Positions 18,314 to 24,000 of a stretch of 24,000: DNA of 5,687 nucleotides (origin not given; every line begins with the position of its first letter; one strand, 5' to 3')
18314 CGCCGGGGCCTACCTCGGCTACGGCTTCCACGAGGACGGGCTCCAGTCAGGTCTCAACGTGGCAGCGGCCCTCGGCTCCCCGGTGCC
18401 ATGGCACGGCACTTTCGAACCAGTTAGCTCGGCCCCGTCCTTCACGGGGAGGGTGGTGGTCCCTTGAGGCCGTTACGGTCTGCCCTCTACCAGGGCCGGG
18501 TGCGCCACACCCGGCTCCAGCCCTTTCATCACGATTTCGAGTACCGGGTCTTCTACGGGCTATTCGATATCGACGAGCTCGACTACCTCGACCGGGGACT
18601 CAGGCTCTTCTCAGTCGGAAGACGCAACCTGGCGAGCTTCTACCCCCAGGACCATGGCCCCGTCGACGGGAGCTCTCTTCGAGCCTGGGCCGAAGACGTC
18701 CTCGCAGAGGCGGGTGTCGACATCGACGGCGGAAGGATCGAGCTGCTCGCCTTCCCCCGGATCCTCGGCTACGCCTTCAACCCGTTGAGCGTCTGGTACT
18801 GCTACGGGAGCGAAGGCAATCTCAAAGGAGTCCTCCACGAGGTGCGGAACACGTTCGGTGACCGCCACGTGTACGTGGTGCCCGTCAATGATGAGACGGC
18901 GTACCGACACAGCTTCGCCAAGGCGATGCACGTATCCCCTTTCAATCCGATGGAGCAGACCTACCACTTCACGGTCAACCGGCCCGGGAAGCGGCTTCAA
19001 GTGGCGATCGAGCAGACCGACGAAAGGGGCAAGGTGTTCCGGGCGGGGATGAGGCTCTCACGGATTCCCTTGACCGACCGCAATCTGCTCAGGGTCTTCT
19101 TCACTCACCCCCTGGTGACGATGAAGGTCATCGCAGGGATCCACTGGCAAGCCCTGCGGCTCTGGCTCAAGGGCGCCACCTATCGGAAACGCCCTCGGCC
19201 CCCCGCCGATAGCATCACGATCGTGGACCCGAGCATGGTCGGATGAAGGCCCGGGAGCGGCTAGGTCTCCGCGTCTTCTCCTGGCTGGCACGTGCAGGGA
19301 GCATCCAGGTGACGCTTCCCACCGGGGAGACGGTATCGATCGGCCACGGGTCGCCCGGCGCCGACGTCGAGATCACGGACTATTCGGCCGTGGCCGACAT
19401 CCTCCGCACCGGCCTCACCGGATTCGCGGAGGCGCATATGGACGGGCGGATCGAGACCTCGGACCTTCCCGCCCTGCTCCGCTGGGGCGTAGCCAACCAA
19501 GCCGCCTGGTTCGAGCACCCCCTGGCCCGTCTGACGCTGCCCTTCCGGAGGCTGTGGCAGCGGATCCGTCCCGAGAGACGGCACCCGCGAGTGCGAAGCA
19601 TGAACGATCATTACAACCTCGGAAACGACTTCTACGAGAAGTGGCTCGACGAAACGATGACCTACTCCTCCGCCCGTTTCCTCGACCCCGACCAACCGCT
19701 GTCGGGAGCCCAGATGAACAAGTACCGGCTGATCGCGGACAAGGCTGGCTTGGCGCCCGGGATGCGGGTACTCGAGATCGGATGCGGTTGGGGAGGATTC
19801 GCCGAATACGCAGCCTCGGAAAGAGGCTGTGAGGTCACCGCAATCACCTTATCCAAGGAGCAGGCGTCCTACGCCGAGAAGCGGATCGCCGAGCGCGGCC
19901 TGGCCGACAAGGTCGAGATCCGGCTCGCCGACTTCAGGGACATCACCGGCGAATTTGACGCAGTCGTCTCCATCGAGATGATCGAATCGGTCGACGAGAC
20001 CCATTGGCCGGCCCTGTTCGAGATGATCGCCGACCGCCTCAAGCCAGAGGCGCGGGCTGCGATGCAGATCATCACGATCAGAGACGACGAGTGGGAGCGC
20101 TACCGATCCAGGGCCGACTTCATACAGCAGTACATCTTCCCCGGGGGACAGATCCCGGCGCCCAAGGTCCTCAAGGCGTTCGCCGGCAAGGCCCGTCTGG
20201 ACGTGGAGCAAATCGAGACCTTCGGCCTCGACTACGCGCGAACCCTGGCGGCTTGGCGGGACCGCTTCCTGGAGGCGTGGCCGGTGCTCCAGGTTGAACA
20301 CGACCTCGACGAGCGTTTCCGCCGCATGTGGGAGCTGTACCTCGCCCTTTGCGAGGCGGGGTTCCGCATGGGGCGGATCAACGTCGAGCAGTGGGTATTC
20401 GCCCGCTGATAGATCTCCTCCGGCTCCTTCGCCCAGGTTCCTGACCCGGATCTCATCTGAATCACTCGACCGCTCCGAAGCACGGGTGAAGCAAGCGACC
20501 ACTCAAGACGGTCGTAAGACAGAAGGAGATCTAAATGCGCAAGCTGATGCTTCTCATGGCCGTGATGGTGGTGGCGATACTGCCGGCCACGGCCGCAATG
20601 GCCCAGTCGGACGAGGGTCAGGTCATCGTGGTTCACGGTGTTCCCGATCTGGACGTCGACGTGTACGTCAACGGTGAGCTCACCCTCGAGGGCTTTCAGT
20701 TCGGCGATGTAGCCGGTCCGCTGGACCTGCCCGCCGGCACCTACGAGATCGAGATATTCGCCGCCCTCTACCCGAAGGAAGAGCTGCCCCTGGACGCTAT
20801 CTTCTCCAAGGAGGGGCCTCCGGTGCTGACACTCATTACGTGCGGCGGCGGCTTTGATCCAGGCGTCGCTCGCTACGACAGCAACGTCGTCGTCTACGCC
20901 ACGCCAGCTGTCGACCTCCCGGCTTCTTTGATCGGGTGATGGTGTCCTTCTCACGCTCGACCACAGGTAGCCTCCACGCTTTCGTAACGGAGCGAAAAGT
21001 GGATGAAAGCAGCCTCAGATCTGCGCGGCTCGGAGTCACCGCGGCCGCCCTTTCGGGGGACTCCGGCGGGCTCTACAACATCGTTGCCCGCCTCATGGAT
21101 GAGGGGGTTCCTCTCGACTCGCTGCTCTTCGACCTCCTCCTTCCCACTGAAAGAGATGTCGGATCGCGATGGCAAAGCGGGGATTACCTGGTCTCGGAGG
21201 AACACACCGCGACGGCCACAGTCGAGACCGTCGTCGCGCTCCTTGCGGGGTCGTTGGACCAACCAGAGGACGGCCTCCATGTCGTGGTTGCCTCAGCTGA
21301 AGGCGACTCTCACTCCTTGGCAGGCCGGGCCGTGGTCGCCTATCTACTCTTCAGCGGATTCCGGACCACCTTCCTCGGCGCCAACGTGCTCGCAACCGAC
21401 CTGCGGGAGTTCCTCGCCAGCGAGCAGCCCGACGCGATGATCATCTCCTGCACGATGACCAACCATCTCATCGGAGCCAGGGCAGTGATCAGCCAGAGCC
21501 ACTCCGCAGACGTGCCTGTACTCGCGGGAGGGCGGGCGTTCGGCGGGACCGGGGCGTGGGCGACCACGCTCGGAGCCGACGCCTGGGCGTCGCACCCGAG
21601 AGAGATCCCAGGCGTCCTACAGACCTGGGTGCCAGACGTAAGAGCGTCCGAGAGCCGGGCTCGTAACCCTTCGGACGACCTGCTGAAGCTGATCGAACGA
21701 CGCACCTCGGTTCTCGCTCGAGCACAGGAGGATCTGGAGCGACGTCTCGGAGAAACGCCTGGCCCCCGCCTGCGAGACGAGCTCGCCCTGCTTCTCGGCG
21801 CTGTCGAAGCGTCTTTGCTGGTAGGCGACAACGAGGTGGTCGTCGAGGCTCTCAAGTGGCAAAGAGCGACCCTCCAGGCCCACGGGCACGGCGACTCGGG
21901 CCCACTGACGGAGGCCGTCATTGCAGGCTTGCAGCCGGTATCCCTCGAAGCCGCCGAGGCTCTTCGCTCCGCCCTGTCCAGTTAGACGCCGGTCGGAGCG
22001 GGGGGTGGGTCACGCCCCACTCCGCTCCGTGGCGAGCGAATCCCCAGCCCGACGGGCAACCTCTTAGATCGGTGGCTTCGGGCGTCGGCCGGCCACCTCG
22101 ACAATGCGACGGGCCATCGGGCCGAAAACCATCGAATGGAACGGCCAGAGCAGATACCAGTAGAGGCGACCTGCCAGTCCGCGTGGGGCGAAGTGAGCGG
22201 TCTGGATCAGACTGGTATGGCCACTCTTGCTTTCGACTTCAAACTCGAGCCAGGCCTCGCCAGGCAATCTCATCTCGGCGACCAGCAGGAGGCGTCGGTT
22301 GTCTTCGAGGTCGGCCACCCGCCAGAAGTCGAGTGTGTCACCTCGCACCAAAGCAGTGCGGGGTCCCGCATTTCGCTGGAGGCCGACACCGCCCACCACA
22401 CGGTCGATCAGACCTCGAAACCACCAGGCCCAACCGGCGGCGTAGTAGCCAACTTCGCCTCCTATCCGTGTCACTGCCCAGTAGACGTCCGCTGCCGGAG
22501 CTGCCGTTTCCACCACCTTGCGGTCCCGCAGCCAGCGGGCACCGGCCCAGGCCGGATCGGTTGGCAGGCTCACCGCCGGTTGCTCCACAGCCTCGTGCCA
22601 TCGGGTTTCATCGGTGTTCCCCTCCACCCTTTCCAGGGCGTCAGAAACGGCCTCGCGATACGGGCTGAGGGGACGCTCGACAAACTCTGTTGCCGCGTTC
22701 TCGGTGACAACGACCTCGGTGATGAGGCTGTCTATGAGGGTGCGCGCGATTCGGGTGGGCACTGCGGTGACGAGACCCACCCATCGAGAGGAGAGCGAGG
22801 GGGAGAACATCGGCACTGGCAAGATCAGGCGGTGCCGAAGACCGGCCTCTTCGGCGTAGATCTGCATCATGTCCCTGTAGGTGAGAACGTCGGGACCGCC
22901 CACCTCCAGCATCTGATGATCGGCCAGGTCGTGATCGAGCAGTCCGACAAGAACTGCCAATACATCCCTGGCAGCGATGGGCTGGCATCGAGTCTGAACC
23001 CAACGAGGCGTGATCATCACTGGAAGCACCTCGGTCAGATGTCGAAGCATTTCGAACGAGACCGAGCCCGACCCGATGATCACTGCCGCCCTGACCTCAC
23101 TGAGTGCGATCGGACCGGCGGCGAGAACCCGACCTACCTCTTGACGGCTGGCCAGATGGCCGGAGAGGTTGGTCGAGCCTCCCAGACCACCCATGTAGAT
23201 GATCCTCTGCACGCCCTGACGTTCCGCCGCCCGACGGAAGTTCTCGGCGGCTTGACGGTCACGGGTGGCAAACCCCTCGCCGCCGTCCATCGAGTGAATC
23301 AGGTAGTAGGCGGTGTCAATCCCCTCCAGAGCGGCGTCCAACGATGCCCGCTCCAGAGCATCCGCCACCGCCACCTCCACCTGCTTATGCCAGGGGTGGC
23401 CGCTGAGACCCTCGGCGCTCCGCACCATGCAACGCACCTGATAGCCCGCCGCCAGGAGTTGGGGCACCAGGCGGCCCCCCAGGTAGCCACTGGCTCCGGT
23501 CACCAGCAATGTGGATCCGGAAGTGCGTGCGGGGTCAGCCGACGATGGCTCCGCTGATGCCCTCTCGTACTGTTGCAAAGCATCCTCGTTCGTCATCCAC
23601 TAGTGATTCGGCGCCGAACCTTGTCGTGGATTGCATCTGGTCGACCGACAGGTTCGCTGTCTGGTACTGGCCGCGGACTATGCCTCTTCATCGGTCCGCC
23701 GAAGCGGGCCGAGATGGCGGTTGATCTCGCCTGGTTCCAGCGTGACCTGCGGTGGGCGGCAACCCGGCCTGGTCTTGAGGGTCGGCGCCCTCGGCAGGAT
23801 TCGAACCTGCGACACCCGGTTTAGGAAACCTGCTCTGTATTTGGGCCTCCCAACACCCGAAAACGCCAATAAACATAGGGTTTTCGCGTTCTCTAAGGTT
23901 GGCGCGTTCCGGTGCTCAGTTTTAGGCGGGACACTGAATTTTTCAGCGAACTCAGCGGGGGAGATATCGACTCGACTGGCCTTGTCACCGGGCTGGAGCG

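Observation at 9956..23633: One promoter-like motif, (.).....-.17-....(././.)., precedes six to seven transcription units, including the ECF sigma gene itself and a heliorhodopsin operon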

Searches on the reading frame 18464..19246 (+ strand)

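Call 11: search_protein_families(library=pfam, proteins=[window:18464-19246:+])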
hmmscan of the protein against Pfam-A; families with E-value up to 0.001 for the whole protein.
window:18464-19246:+ (260 aa): 1 family
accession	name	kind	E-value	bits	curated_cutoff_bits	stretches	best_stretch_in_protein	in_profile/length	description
PF07103.16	DUF1365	-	9.2e-84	281.2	25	1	8-246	1-235/235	Protein of unknown function (DUF1365)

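Call 52: search_protein_families(library=ncbifam, proteins=[window:18464-19246:+], max_evalue=0.00001)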
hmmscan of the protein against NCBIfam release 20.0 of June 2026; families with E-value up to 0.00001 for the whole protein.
window:18464-19246:+ (260 aa): 0 families

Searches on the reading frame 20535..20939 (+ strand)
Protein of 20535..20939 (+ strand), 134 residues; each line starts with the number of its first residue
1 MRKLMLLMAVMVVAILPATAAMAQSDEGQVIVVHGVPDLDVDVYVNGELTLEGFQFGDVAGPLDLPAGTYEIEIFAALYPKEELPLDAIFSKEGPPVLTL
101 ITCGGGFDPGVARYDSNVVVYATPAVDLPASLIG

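Call 12: search_protein_families(library=pfam, proteins=[window:20535-20939:+])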
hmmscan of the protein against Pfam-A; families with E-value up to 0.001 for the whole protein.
window:20535-20939:+ (134 aa): 2 families
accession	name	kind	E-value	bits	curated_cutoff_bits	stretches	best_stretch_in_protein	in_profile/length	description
PF14344.12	DUF4397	-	1.5e-12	48.6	30.6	1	29-76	2-49/119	Domain of unknown function (DUF4397)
PF04203.18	Sortase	-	0.00023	21.3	26.6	1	69-124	76-124/125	Sortase domain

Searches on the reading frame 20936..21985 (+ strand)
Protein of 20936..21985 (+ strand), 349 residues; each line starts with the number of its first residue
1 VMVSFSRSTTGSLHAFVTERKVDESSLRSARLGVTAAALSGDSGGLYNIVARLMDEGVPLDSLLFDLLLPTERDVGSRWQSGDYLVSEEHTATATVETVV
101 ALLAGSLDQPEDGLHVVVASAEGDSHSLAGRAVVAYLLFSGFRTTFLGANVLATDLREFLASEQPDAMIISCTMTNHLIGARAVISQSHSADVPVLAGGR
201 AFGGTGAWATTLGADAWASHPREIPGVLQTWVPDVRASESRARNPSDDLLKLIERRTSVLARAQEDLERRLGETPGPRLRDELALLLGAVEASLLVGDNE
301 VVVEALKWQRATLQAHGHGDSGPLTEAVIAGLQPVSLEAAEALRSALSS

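Call 12: search_protein_families(library=pfam, proteins=[window:20936-21985:+])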
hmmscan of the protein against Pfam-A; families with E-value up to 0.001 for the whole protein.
window:20936-21985:+ (349 aa): 2 families
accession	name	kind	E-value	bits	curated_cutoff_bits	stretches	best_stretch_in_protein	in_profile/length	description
PF02310.24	B12-binding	-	1.5e-14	54.3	32.1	1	115-215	2-107/121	B12 binding domain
PF02607.22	B12-binding_2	-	8.6e-10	39.1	23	1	35-103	6-73/74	B12 binding domain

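Call 52: search_protein_families(library=ncbifam, proteins=[window:20936-21985:+], max_evalue=0.00001)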
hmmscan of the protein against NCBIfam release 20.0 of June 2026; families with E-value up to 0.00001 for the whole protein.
window:20936-21985:+ (349 aa): 5 families
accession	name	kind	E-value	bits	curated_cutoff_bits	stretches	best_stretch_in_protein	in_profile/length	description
NF052513.1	TransRegCarH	equivalog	5.5e-10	39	400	1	59-180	111-231/274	HTH-type transcriptional repressor CarH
TIGR02370.1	pyl_corrinoid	subfamily_domain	7.5e-10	38.5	215.3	1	38-219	6-192/197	methyltransferase cognate corrinoid protein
NF041607.1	dimeth_corrin_MtbC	equivalog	9.9e-10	38.3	350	1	73-219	39-190/203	dimethylamine corrinoid protein MtbC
NF047996.1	corrin_MtgC_2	exception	3.8e-07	29.8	370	1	56-220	30-198/212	glycine betaine-specific corrinoid protein MtgC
NF047995.1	corrinoid_MtgC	exception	7.8e-06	25.5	310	0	36-220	10-201/215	glycine betaine-specific corrinoid protein MtgC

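Call 86: search_solved_structures(query=window:20936-21985:+, max_evalue=0.01, show_alignments=1)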
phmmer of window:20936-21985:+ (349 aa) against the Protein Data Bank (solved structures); distinct sequences matched with E-value up to 0.01: 14.
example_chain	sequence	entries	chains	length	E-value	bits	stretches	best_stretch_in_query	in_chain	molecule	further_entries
8j2x_A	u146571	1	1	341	5.2e-34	121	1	29-319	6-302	Cobalamin-binding protein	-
8j2w_A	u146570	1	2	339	5.4e-34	120.9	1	29-319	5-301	Cobalamin-binding protein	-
8j2y_A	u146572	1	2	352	2.9e-29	105.4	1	44-312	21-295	GGDEF domain-containing protein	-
8jbs_A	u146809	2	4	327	9e-09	38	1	36-182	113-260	Putative cobalamin binding protein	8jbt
8c31_A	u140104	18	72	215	4e-08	35.9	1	33-183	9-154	Probable transcriptional regulator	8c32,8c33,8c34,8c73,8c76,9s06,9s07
5c8a_A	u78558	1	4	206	4.1e-08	35.9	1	33-179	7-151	Light-dependent transcriptional regulator CarH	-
3whp_A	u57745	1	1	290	5.3e-08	35.5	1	32-178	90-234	Probable transcriptional regulator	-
8c35_A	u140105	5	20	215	5.7e-08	35.4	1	33-183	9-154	Probable transcriptional regulator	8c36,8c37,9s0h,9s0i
5c8d_A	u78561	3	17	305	6.2e-08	35.3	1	32-178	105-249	Light-dependent transcriptional regulator CarH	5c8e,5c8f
3ezx_A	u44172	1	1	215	6.2e-06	28.7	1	54-224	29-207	Monomethylamine corrinoid protein 1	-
1y80_A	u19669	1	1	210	2.3e-05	26.8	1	36-219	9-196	Predicted cobalamin binding protein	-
7xcn_M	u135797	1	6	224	0.0001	24.7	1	74-220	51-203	Trimethylamine methyltransferase corrinoid protein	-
4jgi_A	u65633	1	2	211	0.0006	22.2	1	35-232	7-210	Putative uncharacterized protein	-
9cbq_A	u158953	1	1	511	0.0084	18.4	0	58-202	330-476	Methionine synthase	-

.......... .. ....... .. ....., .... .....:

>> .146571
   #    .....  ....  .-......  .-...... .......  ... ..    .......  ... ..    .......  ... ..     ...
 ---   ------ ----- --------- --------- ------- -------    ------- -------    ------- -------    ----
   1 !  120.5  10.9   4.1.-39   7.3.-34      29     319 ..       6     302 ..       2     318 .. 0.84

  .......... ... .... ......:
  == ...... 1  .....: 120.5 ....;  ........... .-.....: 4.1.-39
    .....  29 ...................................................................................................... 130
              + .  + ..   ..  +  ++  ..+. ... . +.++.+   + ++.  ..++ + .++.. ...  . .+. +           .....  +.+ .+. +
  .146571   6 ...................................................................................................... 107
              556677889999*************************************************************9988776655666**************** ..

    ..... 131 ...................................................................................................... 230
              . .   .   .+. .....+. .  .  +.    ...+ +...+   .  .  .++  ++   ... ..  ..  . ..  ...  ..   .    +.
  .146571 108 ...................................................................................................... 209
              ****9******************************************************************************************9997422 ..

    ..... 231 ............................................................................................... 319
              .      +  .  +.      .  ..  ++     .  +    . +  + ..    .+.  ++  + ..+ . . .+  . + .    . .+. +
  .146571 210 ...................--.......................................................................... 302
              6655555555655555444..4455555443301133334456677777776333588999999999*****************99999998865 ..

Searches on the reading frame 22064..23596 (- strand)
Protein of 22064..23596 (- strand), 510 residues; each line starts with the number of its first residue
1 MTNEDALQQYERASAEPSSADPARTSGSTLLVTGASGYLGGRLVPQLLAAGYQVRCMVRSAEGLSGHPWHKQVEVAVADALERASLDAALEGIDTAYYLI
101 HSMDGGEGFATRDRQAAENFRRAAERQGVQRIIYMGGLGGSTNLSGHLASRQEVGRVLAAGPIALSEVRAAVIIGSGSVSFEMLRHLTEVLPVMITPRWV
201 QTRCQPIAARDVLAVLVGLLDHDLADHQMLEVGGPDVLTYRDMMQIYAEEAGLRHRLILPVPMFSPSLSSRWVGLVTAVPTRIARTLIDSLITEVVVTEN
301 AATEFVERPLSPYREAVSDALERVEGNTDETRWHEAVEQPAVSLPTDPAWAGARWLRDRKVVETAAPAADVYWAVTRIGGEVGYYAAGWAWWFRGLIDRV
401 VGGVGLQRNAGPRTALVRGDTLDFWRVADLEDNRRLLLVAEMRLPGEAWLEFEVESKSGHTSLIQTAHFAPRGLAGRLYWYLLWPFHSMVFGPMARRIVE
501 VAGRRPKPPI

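Call 12: search_protein_families(library=pfam, proteins=[window:22064-23596:-])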
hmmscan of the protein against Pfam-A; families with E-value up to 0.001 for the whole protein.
window:22064-23596:- (510 aa): 5 families
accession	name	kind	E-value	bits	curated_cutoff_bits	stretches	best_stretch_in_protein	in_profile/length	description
PF11066.14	DUF2867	-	2.4e-30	106.1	27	1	353-494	4-142/142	Protein of unknown function (DUF2867)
PF13460.12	NAD_binding_10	-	2.4e-18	67.1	27.2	1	34-160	1-123/184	NAD(P)H-binding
PF05368.20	NmrA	-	4.4e-12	46.6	27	1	28-135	3-105/298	NmrA-like family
PF01370.27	Epimerase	-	1.2e-07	31.8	20.9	1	31-136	2-114/240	NAD dependent epimerase/dehydratase family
PF01073.25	3Beta_HSD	-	0.00079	19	22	0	31-135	1-114/280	3-beta hydroxysteroid dehydrogenase/isomerase family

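Call 52: search_protein_families(library=ncbifam, proteins=[window:22064-23596:-], max_evalue=0.00001)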
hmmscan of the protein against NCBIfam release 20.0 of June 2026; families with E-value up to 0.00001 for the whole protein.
window:22064-23596:- (510 aa): 4 families
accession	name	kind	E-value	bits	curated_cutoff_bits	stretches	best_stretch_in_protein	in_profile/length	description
TIGR03466.1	HpnA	hypoth_equivalog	4.9e-11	42.1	367.65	1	30-136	3-112/327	hopanoid-associated sugar epimerase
NF052578.1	StrlDmthSdmBMthl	equivalog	4e-09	36.7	600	1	29-101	2-73/328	sterol demethylase protein SdmB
NF004520.0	PRK05865.1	equivalog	1.8e-06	26.1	1509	1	31-244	4-195/854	sugar epimerase family protein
NF058621.1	DiazavRedAvaA7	equivalog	2.4e-06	27.4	400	1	30-94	3-64/304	3-diazoavenalumate denitrifying reductase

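Call 72: find_encoding_contigs(protein=window:22064-23596:-, flank=10000, max_places=4)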
Protein window:22064-23596:- (510 aa): no gene with exactly this product is on record in the collection.

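Call 87: search_solved_structures(query=window:22064-23596:-, max_evalue=0.001)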
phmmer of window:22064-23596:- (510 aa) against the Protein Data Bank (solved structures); distinct sequences matched with E-value up to 0.001: 27.
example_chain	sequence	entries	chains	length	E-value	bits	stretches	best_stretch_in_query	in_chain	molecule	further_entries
9g83_P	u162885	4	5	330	1.1e-13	53.9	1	29-278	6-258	NAD-dependent epimerase/dehydratase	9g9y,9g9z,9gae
7ar7_P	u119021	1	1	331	2.7e-09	39.4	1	23-313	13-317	NADH dehydrogenase [ubiquinone] 1 alpha subcomplex subunit 9, mitochondrial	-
7a23_T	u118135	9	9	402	4.8e-09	38.6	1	23-313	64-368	39kDa | NADH dehydrogenase [ubiquinone] 1 alpha subcomplex subunit 9, mitochondrial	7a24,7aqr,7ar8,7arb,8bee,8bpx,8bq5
6x89_A9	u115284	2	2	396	6e-09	38.3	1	24-305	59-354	NADH dehydrogenase [ubiquinone] 1 alpha subcomplex subunit 9, mitochondrial isoform X1 | NDUA9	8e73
5f5l_A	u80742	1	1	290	1.1e-08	37.4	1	27-256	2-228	Monooxygenase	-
5f5n_A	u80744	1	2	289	2e-08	36.6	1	29-256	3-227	Monooxygenase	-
9f5x_P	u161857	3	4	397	8.6e-08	34.5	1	23-247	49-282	Putative NADH:ubiquinone oxidoreductase 39 kDa subunit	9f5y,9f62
8r2j_A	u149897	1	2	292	5.5e-06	28.6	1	28-263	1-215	NmrA family transcriptional regulator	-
6wjb_A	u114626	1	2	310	1.6e-05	27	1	27-100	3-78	NAD-dependent epimerase/dehydratase family protein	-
6wj9_A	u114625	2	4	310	1.7e-05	26.9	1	27-100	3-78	NAD-dependent epimerase/dehydratase family protein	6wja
3wj7_A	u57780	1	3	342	1.7e-05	26.9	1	24-140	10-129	Putative oxidoreductase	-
9phg_A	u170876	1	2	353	6.1e-05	25.1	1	25-67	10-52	ketoreductase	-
4r1s_A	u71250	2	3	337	8.2e-05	24.7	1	25-140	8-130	cinnamoyl CoA reductase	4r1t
8fio_A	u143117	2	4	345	0.00016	23.7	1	24-99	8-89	Epimerase domain-containing protein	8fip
8fem_A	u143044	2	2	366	0.00027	23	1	28-105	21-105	Dihydroflavonol 4-Reductase | Panicum virgatum Dihydroflavonol 4-Reductase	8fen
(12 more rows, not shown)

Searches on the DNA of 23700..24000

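Call 82: search_rna_families(source=window, start=23700, end=24000, threshold=evalue, max_evalue=1)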
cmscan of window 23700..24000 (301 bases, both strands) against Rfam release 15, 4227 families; matches with E-value up to 1: 1.
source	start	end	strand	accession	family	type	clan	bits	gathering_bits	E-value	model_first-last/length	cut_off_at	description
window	23786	23846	-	RF00005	tRNA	Gene; tRNA;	CL00001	20.2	29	0.073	1-71/71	no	tRNA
